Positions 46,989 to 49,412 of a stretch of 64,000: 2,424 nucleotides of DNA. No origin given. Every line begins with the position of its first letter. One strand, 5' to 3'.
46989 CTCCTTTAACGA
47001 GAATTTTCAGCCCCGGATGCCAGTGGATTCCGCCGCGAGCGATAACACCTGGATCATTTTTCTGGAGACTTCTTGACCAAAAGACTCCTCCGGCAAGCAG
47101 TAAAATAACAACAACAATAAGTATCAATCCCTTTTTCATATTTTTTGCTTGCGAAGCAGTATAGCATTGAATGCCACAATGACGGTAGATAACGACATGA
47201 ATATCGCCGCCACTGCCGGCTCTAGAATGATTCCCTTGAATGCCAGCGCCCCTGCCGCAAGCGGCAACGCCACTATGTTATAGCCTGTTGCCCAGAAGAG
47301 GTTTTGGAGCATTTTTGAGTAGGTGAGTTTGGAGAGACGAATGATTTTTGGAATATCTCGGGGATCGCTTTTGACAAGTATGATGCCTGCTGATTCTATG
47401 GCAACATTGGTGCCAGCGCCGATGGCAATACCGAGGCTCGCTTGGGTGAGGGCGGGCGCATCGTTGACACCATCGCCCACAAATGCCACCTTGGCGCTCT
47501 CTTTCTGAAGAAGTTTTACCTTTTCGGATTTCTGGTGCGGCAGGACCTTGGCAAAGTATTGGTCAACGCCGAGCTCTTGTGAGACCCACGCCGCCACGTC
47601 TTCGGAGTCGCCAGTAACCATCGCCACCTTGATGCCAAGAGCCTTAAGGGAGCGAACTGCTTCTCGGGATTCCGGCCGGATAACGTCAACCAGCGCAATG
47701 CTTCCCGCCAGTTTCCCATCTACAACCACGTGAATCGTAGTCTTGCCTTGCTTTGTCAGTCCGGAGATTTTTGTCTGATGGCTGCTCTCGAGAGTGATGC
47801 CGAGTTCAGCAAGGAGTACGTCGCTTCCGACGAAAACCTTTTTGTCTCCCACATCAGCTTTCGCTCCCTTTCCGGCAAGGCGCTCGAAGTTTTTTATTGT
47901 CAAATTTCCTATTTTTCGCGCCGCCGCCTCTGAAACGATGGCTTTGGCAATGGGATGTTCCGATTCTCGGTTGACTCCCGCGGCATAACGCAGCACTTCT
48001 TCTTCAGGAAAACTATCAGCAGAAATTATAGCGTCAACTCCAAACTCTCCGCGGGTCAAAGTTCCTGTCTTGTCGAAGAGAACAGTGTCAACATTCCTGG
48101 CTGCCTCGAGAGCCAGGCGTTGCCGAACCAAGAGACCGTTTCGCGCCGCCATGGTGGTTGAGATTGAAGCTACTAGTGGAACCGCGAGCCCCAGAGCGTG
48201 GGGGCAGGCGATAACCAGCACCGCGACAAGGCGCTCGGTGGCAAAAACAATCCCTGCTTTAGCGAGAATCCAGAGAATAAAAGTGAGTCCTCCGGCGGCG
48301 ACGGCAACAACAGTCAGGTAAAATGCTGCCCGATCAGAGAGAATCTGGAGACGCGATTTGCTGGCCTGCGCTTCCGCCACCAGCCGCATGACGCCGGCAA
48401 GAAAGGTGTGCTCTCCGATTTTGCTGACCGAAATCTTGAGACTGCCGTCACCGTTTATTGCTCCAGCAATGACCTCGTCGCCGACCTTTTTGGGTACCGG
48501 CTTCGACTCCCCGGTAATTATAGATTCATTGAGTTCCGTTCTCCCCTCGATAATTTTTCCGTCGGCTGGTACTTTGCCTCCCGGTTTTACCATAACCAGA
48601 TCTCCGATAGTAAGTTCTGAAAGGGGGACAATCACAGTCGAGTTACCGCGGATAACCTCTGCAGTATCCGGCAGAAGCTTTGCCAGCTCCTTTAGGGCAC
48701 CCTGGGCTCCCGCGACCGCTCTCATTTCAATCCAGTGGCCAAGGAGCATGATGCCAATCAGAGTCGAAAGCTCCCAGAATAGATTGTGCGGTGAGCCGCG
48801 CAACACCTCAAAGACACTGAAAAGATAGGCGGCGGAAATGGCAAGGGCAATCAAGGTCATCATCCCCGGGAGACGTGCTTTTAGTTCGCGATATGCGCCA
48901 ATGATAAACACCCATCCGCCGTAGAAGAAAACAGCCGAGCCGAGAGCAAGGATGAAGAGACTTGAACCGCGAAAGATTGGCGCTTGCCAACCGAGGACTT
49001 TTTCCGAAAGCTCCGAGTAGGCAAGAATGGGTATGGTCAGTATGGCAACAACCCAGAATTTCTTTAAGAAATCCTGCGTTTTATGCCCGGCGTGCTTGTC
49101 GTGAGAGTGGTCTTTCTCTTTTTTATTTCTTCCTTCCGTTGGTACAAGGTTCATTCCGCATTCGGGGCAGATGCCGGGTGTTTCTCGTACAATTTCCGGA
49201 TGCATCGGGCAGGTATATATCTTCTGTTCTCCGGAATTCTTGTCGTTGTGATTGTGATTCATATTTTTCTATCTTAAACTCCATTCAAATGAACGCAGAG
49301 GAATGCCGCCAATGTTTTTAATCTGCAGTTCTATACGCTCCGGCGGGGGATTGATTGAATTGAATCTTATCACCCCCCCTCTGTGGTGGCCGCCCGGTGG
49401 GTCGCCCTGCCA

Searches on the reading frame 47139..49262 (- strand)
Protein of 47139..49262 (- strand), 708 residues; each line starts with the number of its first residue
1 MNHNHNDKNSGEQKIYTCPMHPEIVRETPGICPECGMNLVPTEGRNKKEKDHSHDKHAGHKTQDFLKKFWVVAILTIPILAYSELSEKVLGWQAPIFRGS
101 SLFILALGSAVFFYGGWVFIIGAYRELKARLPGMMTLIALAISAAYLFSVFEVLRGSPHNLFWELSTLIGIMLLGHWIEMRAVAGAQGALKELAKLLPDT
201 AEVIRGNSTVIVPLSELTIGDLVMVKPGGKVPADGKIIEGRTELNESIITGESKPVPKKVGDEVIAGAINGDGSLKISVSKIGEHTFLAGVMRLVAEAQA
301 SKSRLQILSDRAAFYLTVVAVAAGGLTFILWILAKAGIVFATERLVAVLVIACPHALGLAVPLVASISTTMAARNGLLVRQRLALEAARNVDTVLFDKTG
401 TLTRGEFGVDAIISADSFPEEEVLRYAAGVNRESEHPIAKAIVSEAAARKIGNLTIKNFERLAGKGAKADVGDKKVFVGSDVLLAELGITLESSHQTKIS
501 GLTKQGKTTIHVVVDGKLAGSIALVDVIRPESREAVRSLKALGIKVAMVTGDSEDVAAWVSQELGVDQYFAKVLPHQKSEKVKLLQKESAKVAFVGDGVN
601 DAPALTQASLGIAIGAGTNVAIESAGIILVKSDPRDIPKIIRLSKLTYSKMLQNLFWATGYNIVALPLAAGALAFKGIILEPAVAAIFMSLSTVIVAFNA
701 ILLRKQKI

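Call 46: search_protein_families(library=pfam, proteins=[window:47139-49262:-], max_evalue=0.01)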
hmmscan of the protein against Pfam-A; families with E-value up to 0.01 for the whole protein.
window:47139-49262:- (708 aa): 6 families
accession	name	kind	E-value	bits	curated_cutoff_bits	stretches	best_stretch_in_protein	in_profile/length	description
PF00122.25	E1-E2_ATPase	-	6.6e-52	176.1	28.1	1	195-375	1-181/181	E1-E2 ATPase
PF00702.32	Hydrolase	-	1.1e-36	127.5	26.4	1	391-608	1-190/191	haloacid dehalogenase-like hydrolase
PF19335.5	HMBD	-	1.1e-12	48.1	23.6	1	16-41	2-27/28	Heavy metal binding domain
PF08282.18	Hydrolase_3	-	2.6e-06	27.8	20.9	1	583-629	197-243/255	haloacid dehalogenase-like hydrolase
PF12710.13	HAD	-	6.4e-06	27.2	27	1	526-605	84-188/189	haloacid dehalogenase-like hydrolase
PF13419.12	HAD_2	-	0.0012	19.4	23.8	1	530-602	82-165/178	Haloacid dehalogenase-like hydrolase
